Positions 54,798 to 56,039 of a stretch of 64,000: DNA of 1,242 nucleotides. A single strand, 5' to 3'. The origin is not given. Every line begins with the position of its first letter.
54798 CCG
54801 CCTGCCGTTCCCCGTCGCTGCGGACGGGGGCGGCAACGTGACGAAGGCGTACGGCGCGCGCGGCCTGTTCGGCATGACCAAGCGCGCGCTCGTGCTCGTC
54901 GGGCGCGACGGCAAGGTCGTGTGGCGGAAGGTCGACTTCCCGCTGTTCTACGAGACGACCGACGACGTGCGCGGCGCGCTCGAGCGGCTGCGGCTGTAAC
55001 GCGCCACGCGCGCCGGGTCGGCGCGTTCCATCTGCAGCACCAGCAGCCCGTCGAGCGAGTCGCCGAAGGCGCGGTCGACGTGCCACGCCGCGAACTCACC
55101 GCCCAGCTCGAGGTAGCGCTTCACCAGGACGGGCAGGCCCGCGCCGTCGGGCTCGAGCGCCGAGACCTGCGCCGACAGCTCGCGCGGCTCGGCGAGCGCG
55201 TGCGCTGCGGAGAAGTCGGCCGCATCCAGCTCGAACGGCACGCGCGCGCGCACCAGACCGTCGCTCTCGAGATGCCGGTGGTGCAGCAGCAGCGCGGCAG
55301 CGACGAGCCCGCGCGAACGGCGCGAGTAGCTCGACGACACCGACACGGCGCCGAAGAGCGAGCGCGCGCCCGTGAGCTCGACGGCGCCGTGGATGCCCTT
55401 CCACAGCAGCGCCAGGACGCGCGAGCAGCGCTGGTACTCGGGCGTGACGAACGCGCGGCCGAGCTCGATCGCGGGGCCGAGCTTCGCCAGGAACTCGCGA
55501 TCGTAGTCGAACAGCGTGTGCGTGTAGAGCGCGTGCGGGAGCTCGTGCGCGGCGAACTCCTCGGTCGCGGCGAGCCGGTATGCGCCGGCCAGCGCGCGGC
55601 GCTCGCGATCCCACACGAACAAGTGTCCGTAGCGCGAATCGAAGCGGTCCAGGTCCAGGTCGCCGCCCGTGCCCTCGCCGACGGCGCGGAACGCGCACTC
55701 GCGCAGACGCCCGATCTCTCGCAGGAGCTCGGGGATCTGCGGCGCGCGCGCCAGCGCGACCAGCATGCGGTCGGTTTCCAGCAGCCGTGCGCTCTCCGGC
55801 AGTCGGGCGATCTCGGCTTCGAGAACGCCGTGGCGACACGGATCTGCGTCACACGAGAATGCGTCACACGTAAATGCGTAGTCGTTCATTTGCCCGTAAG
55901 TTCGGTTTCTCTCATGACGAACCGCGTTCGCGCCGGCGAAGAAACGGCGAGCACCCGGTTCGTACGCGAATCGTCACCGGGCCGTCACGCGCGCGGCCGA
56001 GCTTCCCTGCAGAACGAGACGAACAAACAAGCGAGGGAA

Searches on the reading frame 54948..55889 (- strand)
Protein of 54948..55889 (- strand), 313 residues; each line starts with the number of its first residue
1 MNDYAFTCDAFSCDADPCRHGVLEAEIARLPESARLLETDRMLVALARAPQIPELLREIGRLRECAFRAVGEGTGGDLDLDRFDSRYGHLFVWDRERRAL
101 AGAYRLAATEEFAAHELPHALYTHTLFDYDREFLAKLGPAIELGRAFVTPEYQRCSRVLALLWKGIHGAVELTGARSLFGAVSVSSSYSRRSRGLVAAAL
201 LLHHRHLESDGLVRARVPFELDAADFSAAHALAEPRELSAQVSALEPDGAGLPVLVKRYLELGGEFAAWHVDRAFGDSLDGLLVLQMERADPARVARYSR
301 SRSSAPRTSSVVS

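Call 4: search_protein_families(library=ncbifam, proteins=[window:54948-55889:-], max_evalue=0.01)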
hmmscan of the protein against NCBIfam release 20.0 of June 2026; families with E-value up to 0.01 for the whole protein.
window:54948-55889:- (313 aa): 4 families
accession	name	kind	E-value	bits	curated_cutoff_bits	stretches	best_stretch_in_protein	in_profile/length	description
NF052615.1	orn_lipid_OlsF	equivalog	7.1e-60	203.1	620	1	40-299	304-569/570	bifunctional ornithine lipid synthase OlsF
NF053696.1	GlyAclTfGlsBBct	equivalog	1.7e-29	102.9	300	1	48-284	35-286/303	glycine N(alpha)-acyltransferase GlsB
NF052554.1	OrAlActfOlsBRHOCB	equivalog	2.2e-15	57.1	350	1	77-300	46-255/256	L-ornithine N(alpha)-acyltransferase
NF052555.1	OrAlActfOlsBBRUA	equivalog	1.1e-12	48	320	1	77-298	61-270/278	l-ornithine N(alpha)-acyltransferase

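Call 7: search_protein_families(library=pfam, proteins=[window:54951-55889:-], max_evalue=0.01)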
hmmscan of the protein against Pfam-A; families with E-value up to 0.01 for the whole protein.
window:54951-55889:- (313 aa): 1 family
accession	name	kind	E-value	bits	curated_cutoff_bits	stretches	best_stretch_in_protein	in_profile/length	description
PF13444.12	Acetyltransf_5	-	5.9e-21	75.5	22.4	1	62-164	1-102/102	Acetyltransferase (GNAT) domain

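Call 10: find_related_loci(query=window:54951-55766:-, collection=genome_contigs, flank=3000)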
Query window:54951-55766:- (272 aa) in genome_contigs; peptide patterns used: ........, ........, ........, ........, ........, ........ (x = any residue, [..] = any of these).
440 stretches matched a pattern; 10 encode a relative of the query (tblastn E <= 1e-3); 10 distinct loci.
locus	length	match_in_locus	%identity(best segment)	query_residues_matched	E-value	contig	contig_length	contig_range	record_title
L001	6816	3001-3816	76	1-272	2e-128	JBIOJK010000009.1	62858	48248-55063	MAG: Myxococcota bacterium isolate GcL4-1 k141_536090_length_62858_cov_24.6991, whole genome shotgun sequence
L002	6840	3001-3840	74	1-272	3e-127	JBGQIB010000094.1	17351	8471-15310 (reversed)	MAG: bacterium isolate OBJ2_061818_070_59 k141_909211_length_17351_cov_12.0000, whole genome shotgun sequence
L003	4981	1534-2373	73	1-272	5e-128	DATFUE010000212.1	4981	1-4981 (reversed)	MAG TPA_asm: Myxococcota bacterium isolate SMAG_U9429 k141_1372043, whole genome shotgun sequence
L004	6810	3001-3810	72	3-272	6e-122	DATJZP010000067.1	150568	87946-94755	MAG TPA_asm: Myxococcota bacterium isolate SMAG_U15181 k141_164140, whole genome shotgun sequence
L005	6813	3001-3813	75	1-272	8e-115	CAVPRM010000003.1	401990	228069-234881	MAG: uncultured delta proteobacterium isolate MFD10007.bin.2.43 genome assembly, contig: contig_65372, whole genome shot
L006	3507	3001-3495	67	2-165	5e-68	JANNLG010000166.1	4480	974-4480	MAG: Deltaproteobacteria bacterium isolate SOY_38_metabat_195 SOY_38_k141_2782558, whole genome shotgun sequence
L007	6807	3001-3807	42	3-266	5e-59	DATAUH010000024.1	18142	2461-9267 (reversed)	MAG TPA_asm: Bryobacteraceae bacterium isolate SMAG_U5567 k141_749356, whole genome shotgun sequence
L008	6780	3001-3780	42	3-257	2e-57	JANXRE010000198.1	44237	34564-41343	MAG: Acidobacteria bacterium isolate GL140_6_concoct_246_sub GL140_6_k141_2457914, whole genome shotgun sequence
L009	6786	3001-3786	43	2-257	4e-57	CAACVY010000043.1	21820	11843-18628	uncultured bacterium isolate Assembly_SCGC_AH-151-A22 genome assembly, contig: AH-151-A22_NODE_43, whole genome shotgun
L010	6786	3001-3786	41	1-257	6e-54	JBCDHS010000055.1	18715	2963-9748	MAG: Planctomycetota bacterium isolate P01_H01_bin.161 k141_3462859_length_18715_cov_16.9915, whole genome shotgun seque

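Call 18: find_related_loci(query=window:54951-55889:-, collection=metagenome_contigs, flank=2500)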
Query window:54951-55889:- (313 aa) in metagenome_contigs; peptide patterns used: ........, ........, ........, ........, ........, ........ (x = any residue, [..] = any of these).
277 stretches matched a pattern; 16 encode a relative of the query (tblastn E <= 1e-3); 16 distinct loci.
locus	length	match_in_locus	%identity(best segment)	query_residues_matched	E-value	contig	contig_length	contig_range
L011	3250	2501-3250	100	1-250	2e-167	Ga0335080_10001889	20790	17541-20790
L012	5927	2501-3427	80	5-313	2e-159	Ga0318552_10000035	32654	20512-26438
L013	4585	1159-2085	80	5-313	1e-160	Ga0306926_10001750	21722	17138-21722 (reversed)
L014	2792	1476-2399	80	1-313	5e-159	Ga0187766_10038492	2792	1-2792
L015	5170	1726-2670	71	7-313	6e-140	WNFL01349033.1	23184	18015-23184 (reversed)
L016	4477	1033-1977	71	7-313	3e-140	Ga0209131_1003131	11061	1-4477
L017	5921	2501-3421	73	15-313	2e-138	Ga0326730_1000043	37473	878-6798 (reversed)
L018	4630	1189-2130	69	8-313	3e-135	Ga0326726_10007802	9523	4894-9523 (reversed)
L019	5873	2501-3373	73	23-313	1e-131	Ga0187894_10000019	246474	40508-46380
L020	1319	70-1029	70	2-313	2e-143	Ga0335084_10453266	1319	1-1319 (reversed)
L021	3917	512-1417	69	1-313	1e-125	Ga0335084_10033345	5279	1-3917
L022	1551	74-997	70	13-313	3e-131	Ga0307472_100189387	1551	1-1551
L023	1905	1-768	74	57-313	5e-113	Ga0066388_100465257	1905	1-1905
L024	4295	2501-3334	61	21-297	1e-102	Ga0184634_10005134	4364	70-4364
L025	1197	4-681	75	87-313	2e-100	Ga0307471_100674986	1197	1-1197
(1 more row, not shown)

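Call 39: find_homologous_proteins(query=window:54951-55889:-, max_evalue=1e-20)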
Query window:54951-55889:- (313 aa): 1011 proteins with E <= 1e-20 among 8000 candidates; the best 120 are listed.
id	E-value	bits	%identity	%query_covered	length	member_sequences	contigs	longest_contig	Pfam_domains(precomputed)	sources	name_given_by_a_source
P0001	2.6e-201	686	100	100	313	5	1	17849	PF13444.13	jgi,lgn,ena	-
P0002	2.1e-156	538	79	100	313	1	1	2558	PF13444.13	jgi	jgi:putative hemolysin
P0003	1.5e-154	532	81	100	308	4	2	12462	PF13444.13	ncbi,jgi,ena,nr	ncbi:MAG TPA: GNAT family N-acyltransferase [Myxococcota bacterium]|nr:GNAT family N-acyltransferase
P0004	1.8e-152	525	80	97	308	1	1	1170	PF13444.13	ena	-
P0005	4.5e-152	524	80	97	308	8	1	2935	PF13444.13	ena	-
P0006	9.3e-148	510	84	89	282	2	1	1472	PF13444.13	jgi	-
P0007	1.3e-134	467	75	93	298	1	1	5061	PF13444.13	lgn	-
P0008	5.1e-133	461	72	97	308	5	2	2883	PF13444.13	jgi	jgi:putative hemolysin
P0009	1.1e-132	460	71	98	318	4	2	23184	PF13444.13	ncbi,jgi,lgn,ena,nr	ncbi:MAG TPA: GNAT family N-acyltransferase [Myxococcota bacterium]|nr:GNAT family N-acyltransferase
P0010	8.0e-131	454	73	96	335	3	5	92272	PF13444.13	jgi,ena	jgi:putative hemolysin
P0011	8.8e-129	447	75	93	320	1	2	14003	PF13444.13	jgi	jgi:putative hemolysin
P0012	6.4e-128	445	72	97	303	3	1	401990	PF13444.13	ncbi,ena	-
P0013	7.8e-128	444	71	98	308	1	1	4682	PF13444.13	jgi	jgi:putative hemolysin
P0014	1.8e-127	443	71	94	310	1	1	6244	PF13444.13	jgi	jgi:putative hemolysin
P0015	2.9e-127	442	71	100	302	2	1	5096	PF13444.13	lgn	-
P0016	5.1e-127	442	70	98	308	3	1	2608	PF13444.13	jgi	jgi:putative hemolysin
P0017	2.9e-126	439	73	93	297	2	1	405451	PF13444.13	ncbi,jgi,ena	-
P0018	7.9e-126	438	70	100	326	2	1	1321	PF13444.13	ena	-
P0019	8.6e-126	438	69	98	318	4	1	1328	PF13444.13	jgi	jgi:putative hemolysin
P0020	8.7e-126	438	73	93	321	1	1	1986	PF13444.13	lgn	-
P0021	4.5e-125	435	72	93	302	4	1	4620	PF13444.13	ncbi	-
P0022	2.9e-124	433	69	100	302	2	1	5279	PF13444.13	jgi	-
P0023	1.6e-121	424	76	87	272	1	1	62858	PF13444.13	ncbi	ncbi:MAG: GNAT family N-acetyltransferase [Myxococcota bacterium]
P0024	8.1e-119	415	71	87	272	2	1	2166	PF13444.13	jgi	jgi:putative hemolysin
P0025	1.9e-118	414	70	93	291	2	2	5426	PF13444.13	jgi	jgi:putative hemolysin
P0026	1.0e-116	408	74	87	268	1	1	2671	PF13444.13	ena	-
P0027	1.5e-115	404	69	93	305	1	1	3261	PF13444.13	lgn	-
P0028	3.8e-108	380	65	92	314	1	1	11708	PF13444.13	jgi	jgi:putative hemolysin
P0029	1.7e-105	371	75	76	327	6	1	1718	PF13444.13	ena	-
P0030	7.6e-105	369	64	97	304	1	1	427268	PF13444.13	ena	-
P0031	5.0e-104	366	65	88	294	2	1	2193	PF13444.13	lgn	-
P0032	1.7e-103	364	66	84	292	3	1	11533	PF13444.13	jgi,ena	-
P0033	1.7e-101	358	65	90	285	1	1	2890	PF13444.13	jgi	jgi:putative hemolysin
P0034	1.0e-100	355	62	88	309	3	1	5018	PF13444.13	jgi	jgi:hypothetical protein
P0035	1.5e-100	355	64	84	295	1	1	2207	PF13444.13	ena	-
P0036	2.4e-100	354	64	91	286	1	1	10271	PF13444.13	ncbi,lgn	-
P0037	5.3e-100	353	63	88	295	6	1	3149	PF13444.13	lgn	-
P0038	7.4e-99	349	63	88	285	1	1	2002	PF13444.13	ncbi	ncbi:MAG: GNAT family N-acetyltransferase [Myxococcota bacterium]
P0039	1.1e-98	349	63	88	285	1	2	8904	PF13444.13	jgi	jgi:putative hemolysin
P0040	1.4e-98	348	62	88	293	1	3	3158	PF13444.13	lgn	-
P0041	1.7e-98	348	63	88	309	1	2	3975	PF13444.13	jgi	jgi:hypothetical protein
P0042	1.4e-97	345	63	84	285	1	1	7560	PF13444.13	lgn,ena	-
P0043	5.7e-97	343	64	88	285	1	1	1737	PF13444.13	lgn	-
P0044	1.2e-96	342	61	88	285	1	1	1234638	PF13444.13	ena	-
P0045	9.5e-96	339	63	84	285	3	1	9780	PF13444.13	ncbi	-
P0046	3.5e-93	331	63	84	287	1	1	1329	PF13444.13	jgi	jgi:putative hemolysin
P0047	4.1e-93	330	61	91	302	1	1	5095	PF13444.13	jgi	jgi:putative hemolysin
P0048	2.4e-92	328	60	88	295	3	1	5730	PF13444.13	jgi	-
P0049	7.4e-90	320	64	84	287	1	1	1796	PF13444.13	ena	-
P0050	1.1e-88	316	62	87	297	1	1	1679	PF13444.13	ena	-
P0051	1.1e-71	260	51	90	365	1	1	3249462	PF13444.13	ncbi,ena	-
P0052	2.2e-71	259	55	86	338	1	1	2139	PF13444.13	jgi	-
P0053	2.8e-71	259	51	89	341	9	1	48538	PF13444.13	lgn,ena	-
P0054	1.2e-70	257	54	85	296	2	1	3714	PF13444.13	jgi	jgi:putative hemolysin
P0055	2.5e-70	255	53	87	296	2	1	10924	PF13444.13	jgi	jgi:hypothetical protein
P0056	5.3e-70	254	53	86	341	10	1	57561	PF13444.13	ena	-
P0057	1.2e-69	253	53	87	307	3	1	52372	PF13444.13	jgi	jgi:putative hemolysin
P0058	1.3e-69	253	53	86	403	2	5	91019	PF13444.13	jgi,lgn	-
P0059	1.6e-69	253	51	90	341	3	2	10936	PF13444.13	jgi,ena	-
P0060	5.7e-69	251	46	87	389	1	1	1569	PF13444.13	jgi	-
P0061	1.4e-68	250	49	91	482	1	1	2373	PF13444.13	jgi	-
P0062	2.8e-68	249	45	84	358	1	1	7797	PF13444.13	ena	-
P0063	1.3e-67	247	50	90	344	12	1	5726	PF13444.13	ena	-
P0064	3.7e-67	245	45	84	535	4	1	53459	PF13444.13,PF19576.5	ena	-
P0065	4.5e-67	245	52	86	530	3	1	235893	PF13444.13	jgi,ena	jgi:putative hemolysin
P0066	8.4e-67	244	47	91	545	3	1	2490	PF13444.13,PF19576.5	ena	-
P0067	1.0e-66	244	46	92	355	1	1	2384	PF13444.13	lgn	-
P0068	1.1e-66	244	47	90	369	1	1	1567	PF13444.13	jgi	-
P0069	1.2e-66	243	48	92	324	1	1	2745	PF13444.13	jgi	jgi:putative hemolysin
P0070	1.2e-66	243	47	91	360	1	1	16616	PF13444.13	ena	-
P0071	2.5e-66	242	50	90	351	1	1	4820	PF13444.13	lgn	-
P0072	3.4e-66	242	47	86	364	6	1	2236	PF13444.13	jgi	-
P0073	4.7e-66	241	52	81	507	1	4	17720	PF13444.13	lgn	-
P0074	5.3e-66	241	47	91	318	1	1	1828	PF13444.13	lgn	-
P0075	6.0e-66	241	48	90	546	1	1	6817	PF13444.13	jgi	jgi:putative hemolysin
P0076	8.5e-66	241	47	87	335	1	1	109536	PF13444.13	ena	-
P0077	1.1e-65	240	50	84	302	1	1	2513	PF13444.13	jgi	jgi:putative hemolysin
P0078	1.5e-65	240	47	94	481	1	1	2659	PF13444.13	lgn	-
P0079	1.5e-65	240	47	92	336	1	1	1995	PF13444.13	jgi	jgi:hypothetical protein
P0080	1.8e-65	240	48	88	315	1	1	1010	PF13444.13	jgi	jgi:putative hemolysin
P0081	2.8e-65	239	49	88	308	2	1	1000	PF13444.13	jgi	jgi:putative hemolysin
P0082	2.9e-65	239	47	88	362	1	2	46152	PF13444.13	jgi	jgi:putative hemolysin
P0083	3.3e-65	239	47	87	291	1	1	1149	PF13444.13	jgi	jgi:putative hemolysin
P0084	8.1e-65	237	46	88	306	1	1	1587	PF13444.13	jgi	jgi:putative hemolysin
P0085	9.3e-65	237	46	93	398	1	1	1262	PF13444.13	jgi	jgi:putative hemolysin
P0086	1.2e-64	237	47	89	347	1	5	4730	PF13444.13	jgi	jgi:putative hemolysin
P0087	1.4e-64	237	48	87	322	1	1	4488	PF13444.13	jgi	jgi:putative hemolysin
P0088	1.4e-64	237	52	86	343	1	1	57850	PF13444.13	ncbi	-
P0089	1.6e-64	237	48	84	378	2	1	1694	PF13444.13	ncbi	-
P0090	1.9e-64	236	45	88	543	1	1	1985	PF13444.13,PF19576.5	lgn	-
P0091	1.9e-64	236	48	84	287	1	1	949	PF13444.13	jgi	jgi:putative hemolysin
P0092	2.1e-64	236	45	91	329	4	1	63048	PF13444.13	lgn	-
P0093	2.1e-64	236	47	88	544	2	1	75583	PF13444.13,PF19576.5,PF01553.27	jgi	jgi:putative hemolysin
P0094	2.2e-64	236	53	81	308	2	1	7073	PF13444.13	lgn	-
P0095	2.2e-64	236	45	92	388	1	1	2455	PF13444.13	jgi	jgi:putative hemolysin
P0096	2.2e-64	236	48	84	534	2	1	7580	PF13444.13,PF19576.5,PF01553.27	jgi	jgi:putative hemolysin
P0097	2.6e-64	236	45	93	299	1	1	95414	PF13444.13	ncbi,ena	-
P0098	3.0e-64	236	46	91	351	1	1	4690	PF13444.13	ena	-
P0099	3.2e-64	235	47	88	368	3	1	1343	PF13444.13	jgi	jgi:putative hemolysin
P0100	3.4e-64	235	43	88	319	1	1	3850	PF13444.13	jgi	jgi:putative hemolysin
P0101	4.7e-64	235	46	93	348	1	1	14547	PF13444.13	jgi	jgi:hypothetical protein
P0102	4.9e-64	235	48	87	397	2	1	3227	PF13444.13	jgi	jgi:putative hemolysin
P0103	6.0e-64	235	45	88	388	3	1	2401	PF13444.13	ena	-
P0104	6.1e-64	235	47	93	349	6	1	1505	PF13444.13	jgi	-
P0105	6.2e-64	235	47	88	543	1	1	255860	PF13444.13,PF19576.5,PF01553.27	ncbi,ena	-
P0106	6.2e-64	235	48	83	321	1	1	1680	PF13444.13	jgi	jgi:putative hemolysin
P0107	6.3e-64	235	44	88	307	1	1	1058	PF13444.13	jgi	jgi:putative hemolysin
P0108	6.5e-64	234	46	88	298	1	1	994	PF13444.13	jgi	-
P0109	7.7e-64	234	48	88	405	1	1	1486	PF13444.13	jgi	jgi:putative hemolysin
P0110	7.9e-64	234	49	84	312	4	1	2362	PF13444.13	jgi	jgi:putative hemolysin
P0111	8.9e-64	234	45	87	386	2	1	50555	PF13444.13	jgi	jgi:putative hemolysin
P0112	9.2e-64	234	48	88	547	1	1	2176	PF13444.13,PF19576.5,PF01553.27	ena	-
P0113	1.1e-63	234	47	84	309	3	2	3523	PF13444.13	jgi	jgi:putative hemolysin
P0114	1.3e-63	233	47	88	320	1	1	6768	PF13444.13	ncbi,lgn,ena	-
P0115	2.5e-63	233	46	88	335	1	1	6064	PF13444.13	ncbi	ncbi:MAG TPA: GNAT family N-acyltransferase [Bryobacteraceae bacterium]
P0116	2.9e-63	232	43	86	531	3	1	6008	PF13444.13,PF19576.5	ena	-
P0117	3.5e-63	232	46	88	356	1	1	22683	PF13444.13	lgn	-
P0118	3.6e-63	232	48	88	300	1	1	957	PF13444.13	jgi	jgi:putative hemolysin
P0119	3.6e-63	232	47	86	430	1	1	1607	PF13444.13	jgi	jgi:putative hemolysin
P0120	3.9e-63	232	44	91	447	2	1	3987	PF13444.13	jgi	jgi:putative hemolysin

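Call 41: find_encoding_contigs(protein=P0002, flank=1200, max_places=1)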
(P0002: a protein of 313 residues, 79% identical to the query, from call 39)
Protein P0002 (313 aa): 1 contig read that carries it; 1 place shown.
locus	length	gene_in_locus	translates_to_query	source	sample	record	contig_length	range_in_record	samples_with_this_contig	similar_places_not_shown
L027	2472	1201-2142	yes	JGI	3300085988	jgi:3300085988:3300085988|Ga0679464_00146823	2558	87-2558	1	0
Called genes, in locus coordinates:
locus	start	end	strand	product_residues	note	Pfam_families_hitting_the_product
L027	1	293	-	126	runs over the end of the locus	?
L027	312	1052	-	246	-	PF01553:Acyltransferase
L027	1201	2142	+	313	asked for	PF13444:Acetyltransf_5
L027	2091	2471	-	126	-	?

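Call 42: find_encoding_contigs(protein=P0013, flank=1200, max_places=1)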
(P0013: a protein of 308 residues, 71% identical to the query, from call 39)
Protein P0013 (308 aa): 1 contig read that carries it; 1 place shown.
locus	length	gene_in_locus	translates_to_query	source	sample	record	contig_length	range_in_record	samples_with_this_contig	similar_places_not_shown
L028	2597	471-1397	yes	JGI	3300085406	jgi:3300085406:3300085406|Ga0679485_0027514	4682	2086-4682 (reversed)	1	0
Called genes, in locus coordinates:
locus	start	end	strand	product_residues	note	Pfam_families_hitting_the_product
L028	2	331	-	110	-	?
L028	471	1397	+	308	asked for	PF13444:Acetyltransf_5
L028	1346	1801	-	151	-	PF08534:Redoxin, PF00578:AhpC-TSA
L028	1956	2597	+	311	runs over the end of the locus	-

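Call 43: find_encoding_contigs(protein=P0028, flank=1200, max_places=1)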
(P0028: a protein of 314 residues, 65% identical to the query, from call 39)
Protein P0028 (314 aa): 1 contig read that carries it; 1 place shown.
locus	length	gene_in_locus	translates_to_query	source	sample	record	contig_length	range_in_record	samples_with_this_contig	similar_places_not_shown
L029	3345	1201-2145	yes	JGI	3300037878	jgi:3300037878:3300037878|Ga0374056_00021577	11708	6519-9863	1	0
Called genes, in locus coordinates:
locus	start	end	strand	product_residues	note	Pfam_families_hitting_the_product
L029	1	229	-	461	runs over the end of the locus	PF01425:Amidase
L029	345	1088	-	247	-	PF01553:Acyltransferase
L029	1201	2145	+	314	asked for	PF13444:Acetyltransf_5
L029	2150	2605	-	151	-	PF08534:Redoxin, PF00578:AhpC-TSA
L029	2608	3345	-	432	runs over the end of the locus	PF00108:Thiolase_N, PF02803:Thiolase_C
